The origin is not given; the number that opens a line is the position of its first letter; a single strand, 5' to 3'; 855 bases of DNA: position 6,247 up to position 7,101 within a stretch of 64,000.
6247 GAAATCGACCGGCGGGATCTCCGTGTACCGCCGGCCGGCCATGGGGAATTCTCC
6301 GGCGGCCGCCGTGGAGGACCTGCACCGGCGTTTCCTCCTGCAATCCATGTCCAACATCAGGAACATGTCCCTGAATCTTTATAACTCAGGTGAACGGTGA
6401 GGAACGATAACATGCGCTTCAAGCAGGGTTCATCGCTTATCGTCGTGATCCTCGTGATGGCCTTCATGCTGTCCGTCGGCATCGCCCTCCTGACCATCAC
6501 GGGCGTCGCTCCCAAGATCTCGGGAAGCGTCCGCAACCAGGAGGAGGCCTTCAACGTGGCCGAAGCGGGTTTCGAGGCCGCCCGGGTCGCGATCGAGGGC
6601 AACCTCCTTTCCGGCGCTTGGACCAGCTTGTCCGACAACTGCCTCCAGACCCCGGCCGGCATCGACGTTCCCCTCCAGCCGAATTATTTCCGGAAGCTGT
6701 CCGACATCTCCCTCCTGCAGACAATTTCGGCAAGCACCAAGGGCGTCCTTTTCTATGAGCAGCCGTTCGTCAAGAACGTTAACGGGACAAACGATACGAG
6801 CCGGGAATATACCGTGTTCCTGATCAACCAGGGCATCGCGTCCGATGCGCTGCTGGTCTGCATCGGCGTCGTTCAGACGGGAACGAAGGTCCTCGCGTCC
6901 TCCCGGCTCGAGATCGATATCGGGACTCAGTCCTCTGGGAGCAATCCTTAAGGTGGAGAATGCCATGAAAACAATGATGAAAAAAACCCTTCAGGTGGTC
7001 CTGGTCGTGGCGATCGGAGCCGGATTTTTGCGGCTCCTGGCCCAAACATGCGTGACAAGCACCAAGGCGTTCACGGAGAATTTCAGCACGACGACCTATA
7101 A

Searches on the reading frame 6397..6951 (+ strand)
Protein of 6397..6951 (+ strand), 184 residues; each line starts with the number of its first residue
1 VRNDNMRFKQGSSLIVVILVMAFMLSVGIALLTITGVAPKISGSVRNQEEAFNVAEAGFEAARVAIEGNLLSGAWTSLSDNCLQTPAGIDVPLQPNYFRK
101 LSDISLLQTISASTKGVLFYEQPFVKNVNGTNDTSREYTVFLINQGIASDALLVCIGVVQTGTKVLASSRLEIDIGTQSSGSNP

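Call 5: search_protein_families(library=pfam, proteins=[window:6397-6951:+], max_evalue=0.1)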
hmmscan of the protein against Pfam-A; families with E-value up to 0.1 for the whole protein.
window:6397-6951:+ (184 aa): 1 family
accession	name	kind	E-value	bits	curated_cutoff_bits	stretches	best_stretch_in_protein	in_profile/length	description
PF14341.11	PilX_N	-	2.6e-06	27.7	25.5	1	10-60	1-51/51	PilX N-terminal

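Call 6: search_protein_families(library=ncbifam, proteins=[window:6397-6951:+], max_evalue=0.1)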
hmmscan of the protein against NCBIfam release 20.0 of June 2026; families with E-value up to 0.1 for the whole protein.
window:6397-6951:+ (184 aa): 1 family
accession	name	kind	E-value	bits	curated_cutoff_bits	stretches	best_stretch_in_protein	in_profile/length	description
NF037980.1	T2SS_GspK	equivalog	0.088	12.3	130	0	10-69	2-61/307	type II secretion system minor pseudopilin GspK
